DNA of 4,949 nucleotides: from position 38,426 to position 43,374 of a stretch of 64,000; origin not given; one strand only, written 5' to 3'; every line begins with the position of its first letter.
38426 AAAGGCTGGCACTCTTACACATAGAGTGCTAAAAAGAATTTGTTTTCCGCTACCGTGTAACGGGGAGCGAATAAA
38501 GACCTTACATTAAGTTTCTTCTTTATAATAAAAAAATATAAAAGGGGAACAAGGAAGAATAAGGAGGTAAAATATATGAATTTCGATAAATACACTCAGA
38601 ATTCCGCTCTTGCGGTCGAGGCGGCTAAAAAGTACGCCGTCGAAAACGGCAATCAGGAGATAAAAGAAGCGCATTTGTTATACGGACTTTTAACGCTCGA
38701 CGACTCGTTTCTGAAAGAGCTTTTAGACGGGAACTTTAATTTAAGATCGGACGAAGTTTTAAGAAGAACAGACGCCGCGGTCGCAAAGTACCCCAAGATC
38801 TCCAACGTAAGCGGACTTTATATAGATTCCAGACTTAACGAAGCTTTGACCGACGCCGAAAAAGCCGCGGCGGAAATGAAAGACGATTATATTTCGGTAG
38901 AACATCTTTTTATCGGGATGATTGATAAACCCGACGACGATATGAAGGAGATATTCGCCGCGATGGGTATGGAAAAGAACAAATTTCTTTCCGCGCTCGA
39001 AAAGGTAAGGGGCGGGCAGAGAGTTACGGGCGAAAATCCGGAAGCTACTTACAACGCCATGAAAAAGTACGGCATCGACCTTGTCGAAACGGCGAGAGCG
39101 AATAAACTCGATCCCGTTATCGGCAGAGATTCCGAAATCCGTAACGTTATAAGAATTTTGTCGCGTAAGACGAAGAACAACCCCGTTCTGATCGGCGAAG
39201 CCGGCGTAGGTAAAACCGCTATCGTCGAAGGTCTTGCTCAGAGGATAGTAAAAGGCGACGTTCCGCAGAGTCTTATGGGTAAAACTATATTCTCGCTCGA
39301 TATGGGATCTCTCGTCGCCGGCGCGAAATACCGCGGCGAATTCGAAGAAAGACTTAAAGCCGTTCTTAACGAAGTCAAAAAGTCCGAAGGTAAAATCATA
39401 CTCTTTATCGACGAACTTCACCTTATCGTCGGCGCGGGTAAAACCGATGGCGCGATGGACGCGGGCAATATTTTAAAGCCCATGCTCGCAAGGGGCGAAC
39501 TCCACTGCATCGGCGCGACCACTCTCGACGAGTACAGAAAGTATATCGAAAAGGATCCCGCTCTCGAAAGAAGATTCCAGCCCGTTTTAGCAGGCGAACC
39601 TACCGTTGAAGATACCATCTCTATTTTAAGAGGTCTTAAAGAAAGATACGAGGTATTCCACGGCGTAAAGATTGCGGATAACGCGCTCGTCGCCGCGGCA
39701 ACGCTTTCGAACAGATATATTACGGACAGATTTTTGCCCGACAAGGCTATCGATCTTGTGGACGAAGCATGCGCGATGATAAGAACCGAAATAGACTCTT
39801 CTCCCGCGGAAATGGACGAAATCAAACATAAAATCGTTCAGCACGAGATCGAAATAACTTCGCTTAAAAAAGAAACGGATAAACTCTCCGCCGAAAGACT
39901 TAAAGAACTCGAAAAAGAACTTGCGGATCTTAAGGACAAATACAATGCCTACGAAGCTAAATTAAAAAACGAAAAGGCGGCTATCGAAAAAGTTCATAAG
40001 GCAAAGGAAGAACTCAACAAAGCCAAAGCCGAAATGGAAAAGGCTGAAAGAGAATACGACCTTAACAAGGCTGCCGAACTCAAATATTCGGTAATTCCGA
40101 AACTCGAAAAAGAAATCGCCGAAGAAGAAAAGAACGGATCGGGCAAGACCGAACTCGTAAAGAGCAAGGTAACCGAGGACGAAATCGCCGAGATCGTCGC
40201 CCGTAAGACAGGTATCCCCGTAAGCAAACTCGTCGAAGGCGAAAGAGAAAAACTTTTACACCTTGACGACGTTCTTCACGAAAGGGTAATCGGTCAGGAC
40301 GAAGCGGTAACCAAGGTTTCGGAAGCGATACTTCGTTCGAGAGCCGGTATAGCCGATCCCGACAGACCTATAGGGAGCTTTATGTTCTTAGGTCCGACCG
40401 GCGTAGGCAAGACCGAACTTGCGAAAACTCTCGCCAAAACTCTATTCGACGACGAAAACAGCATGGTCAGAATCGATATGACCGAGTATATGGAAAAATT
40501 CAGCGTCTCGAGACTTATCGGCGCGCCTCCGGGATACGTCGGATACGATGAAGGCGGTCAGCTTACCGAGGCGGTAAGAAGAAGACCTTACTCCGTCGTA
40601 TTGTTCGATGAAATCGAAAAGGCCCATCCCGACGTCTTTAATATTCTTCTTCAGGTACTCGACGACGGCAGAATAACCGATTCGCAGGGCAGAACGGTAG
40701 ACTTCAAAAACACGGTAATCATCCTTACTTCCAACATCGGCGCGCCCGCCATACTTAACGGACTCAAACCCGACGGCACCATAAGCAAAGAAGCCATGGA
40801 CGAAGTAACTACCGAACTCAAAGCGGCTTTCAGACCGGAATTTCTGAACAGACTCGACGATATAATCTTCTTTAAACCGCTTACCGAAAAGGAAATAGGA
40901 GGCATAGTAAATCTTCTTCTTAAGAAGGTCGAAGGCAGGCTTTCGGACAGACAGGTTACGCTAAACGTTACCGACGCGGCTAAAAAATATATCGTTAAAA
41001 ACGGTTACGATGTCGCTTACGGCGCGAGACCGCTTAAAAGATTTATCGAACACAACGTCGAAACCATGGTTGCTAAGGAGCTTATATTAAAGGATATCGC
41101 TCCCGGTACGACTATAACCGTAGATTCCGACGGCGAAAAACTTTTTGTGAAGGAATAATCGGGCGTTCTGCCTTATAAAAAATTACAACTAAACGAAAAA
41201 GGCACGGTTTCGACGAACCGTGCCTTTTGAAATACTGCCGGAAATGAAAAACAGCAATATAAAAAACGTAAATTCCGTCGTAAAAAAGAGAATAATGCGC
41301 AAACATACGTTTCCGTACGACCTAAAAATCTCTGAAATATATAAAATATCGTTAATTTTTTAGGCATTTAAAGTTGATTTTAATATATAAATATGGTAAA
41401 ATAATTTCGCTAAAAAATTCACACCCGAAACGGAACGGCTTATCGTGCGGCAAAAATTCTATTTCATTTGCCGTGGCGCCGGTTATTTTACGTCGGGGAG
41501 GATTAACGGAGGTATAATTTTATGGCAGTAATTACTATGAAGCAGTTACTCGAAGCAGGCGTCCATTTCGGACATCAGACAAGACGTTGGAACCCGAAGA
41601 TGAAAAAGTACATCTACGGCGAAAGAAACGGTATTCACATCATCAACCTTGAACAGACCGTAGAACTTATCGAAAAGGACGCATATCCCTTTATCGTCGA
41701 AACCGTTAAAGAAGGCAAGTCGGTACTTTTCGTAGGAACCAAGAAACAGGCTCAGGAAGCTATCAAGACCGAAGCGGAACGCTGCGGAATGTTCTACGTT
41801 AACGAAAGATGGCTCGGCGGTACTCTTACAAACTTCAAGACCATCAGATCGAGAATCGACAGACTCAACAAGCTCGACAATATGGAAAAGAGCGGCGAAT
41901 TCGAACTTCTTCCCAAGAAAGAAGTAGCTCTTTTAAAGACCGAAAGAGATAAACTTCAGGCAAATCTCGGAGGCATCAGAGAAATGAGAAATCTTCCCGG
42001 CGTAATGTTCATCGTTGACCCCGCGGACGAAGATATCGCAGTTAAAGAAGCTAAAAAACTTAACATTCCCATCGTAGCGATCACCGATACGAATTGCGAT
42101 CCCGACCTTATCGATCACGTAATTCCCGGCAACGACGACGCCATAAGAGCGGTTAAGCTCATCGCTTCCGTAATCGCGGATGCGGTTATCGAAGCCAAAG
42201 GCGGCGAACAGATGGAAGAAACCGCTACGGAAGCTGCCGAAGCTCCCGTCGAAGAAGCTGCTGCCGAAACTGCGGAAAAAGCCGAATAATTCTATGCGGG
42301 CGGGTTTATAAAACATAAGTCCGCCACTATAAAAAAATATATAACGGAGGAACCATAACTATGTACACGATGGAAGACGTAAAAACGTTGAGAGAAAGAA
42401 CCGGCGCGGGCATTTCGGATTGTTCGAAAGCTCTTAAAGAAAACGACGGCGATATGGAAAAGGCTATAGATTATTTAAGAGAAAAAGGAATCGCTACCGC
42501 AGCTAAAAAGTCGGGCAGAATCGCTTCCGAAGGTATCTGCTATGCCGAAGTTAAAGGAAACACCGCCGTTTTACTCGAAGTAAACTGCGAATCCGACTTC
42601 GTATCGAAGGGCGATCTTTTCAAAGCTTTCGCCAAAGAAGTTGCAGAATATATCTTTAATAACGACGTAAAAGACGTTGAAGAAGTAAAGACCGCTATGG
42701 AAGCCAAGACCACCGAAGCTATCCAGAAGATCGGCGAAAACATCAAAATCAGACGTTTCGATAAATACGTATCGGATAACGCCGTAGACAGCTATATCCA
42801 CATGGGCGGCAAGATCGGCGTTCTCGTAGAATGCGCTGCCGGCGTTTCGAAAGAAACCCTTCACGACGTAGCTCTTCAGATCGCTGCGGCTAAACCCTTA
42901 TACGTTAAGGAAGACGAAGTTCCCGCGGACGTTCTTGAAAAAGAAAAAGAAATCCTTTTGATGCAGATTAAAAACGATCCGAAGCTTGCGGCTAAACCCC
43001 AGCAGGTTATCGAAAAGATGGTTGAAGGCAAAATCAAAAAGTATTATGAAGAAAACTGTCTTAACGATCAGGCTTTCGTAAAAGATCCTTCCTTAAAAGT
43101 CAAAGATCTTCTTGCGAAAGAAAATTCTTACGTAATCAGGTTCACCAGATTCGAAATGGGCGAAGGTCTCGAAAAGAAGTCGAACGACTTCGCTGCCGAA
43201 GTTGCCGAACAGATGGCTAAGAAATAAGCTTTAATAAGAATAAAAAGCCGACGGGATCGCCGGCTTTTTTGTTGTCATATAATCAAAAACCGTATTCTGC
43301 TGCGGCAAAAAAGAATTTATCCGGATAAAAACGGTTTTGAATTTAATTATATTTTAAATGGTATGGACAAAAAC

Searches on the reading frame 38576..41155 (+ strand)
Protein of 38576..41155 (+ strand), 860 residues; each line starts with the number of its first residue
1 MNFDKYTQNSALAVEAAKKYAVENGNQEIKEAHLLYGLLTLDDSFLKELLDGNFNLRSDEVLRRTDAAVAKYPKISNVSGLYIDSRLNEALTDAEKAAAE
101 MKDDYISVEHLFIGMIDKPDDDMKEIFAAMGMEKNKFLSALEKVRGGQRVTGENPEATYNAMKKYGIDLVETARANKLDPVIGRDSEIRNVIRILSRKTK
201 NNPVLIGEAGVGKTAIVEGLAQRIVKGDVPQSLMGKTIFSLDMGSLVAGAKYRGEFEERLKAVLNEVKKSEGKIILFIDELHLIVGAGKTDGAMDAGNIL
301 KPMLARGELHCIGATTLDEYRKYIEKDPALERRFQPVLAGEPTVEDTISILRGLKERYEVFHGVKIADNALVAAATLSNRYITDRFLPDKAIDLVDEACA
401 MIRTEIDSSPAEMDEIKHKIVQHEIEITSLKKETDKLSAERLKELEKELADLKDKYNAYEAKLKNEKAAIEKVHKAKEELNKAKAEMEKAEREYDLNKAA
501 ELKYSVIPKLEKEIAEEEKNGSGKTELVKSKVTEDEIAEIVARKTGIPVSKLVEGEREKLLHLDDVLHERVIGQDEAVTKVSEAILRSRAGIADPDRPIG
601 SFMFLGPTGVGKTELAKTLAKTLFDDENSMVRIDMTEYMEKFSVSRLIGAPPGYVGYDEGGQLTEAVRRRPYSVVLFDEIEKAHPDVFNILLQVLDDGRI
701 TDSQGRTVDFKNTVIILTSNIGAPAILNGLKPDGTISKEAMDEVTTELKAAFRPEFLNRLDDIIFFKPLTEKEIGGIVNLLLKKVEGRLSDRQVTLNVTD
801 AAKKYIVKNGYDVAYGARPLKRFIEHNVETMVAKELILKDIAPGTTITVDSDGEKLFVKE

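Call 44: search_protein_families(library=pfam, proteins=[window:38576-41155:+], max_evalue=0.00001)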
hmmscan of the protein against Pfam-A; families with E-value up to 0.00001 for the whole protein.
window:38576-41155:+ (860 aa): 13 families
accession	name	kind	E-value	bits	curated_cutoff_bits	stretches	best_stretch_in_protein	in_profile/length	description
PF07724.20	AAA_2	-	1.3e-71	240.4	27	1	597-763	1-166/166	AAA domain (Cdc48 subfamily)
PF17871.7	AAA_lid_9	-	6.8e-35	119.6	22.8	1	343-445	1-103/104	AAA lid domain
PF10431.15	ClpB_D2-small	-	7.5e-25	87.2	21.9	1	769-849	1-81/81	C-terminal, D2-small domain, of ClpB protein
PF00004.35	AAA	-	1.4e-24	87.5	21.2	2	204-320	2-111/131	ATPase family associated with various cellular activities (AAA)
PF07728.20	AAA_5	-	3.8e-18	66.3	22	1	602-722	2-124/139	AAA domain (dynein-related subfamily)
PF02861.25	Clp_N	-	1.4e-16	60.8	20.7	1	94-146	1-53/53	Clp amino terminal domain, pathogenicity island component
PF13191.12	AAA_16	-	3e-11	44.5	32.6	0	181-227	2-51/167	AAA ATPase domain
PF13401.12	AAA_22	-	1.5e-10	41.9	27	0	602-697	8-110/130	AAA domain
PF00158.32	Sigma54_activat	-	4.3e-09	36.7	20.2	1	601-703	24-125/168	Sigma-54 interaction domain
PF20720.3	nSTAND3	-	6.5e-07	29.6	27.2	0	604-641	22-59/155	Novel STAND NTPase 3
PF05729.18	NACHT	-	6.9e-07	29.7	26.7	0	204-247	4-46/167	NACHT domain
PF12775.13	AAA_7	-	7e-07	29.4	25.8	0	602-648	36-82/181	P-loop containing dynein motor region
PF13173.12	AAA_14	-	8.8e-07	29.4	27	0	604-698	7-88/129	AAA domain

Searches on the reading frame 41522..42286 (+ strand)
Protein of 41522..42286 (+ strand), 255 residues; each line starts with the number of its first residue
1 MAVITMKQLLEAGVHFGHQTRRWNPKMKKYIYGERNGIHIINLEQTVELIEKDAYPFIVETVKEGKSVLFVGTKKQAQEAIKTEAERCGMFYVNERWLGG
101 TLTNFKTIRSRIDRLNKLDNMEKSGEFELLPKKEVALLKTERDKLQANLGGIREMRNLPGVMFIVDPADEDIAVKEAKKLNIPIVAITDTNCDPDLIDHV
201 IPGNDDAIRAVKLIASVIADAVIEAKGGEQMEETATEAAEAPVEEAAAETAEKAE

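Call 44: search_protein_families(library=pfam, proteins=[window:41522-42286:+], max_evalue=0.00001)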
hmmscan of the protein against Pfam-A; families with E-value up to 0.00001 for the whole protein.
window:41522-42286:+ (255 aa): 1 family
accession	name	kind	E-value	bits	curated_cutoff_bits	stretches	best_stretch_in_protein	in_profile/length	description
PF00318.25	Ribosomal_S2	-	2.7e-101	337.7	26.1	1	9-224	1-215/216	Ribosomal protein S2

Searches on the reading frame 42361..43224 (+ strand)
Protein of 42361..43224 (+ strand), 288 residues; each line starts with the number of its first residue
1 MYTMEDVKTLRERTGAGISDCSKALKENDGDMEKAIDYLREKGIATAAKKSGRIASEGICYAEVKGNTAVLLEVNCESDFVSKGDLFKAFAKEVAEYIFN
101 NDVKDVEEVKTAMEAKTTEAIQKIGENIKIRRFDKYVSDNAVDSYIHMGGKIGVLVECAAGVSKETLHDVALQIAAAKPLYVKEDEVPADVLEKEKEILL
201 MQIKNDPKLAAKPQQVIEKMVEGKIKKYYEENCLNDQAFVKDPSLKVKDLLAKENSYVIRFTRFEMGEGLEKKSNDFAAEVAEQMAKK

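Call 44: search_protein_families(library=pfam, proteins=[window:42361-43224:+], max_evalue=0.00001)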
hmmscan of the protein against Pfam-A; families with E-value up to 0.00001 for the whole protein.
window:42361-43224:+ (288 aa): 1 family
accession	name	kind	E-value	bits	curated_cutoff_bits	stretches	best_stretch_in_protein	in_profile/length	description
PF00889.24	EF_TS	-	4.7e-65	219.4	27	1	69-268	1-204/204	Elongation factor TS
